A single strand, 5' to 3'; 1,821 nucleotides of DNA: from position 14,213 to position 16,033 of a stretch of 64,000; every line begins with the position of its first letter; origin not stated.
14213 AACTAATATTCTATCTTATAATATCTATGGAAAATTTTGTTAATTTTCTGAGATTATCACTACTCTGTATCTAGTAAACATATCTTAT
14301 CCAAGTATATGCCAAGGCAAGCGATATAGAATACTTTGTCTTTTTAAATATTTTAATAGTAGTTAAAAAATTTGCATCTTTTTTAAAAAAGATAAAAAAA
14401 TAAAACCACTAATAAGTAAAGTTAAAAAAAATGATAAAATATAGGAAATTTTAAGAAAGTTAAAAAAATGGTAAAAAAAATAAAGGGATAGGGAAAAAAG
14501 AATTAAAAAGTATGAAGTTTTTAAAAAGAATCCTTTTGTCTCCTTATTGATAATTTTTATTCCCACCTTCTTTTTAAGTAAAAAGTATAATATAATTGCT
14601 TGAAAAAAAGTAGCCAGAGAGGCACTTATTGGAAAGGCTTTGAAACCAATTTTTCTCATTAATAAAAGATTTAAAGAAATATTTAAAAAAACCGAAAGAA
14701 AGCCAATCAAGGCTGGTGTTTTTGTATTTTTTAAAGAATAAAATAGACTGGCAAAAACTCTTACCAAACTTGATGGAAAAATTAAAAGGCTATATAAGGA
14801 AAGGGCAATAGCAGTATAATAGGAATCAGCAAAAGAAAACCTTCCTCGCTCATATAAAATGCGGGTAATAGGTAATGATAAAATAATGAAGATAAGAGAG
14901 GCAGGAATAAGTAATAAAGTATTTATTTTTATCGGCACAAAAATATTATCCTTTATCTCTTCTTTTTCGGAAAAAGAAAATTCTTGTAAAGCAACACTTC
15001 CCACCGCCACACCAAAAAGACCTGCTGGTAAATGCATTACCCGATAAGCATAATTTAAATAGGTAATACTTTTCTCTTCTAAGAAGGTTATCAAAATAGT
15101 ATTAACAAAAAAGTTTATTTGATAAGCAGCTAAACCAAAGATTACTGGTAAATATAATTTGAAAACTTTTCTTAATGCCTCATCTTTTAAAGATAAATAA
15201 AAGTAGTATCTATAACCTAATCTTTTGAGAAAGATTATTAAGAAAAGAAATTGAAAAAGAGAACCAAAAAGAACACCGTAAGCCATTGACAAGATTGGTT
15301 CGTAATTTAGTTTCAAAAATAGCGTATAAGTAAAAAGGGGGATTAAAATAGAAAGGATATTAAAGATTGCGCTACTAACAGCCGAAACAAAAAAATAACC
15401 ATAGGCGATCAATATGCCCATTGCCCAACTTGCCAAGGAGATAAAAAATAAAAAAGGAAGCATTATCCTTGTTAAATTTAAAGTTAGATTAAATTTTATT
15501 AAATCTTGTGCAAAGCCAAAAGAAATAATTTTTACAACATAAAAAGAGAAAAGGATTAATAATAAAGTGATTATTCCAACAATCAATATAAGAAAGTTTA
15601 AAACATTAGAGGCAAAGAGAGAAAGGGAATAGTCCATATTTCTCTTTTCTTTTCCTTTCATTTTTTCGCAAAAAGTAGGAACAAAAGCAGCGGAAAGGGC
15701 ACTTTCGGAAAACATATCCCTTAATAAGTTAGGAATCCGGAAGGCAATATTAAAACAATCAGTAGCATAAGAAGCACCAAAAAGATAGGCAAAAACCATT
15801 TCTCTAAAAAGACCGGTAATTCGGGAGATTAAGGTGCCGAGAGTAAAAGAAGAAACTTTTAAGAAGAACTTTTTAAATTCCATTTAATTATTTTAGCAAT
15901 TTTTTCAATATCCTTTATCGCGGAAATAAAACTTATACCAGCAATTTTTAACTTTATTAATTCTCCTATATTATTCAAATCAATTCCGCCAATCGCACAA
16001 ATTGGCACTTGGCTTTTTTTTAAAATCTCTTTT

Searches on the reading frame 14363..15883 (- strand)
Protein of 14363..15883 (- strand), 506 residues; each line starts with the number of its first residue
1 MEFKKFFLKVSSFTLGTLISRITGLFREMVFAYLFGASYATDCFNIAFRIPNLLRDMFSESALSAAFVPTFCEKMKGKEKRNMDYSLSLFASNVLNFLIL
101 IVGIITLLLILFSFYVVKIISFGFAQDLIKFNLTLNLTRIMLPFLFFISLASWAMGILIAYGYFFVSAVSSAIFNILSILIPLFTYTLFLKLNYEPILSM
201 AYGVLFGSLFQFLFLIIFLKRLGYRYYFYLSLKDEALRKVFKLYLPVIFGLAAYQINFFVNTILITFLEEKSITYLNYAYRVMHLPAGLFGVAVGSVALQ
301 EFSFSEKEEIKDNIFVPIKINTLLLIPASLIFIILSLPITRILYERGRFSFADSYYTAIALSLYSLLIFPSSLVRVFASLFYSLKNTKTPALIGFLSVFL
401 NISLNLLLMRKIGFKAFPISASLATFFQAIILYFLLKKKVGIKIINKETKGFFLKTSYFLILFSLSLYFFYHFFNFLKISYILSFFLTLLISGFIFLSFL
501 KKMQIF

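Call 18: search_protein_families(library=pfam, proteins=[window:14363-15883:-])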
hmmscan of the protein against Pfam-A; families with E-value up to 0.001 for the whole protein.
window:14363-15883:- (506 aa): 2 families
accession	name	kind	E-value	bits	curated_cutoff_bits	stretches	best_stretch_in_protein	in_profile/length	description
PF03023.19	MurJ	-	4.4e-98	329.3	27.4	1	31-484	1-448/451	Lipid II flippase MurJ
PF01554.23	MatE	-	0.00088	19.4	24.9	1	246-406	1-160/161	MatE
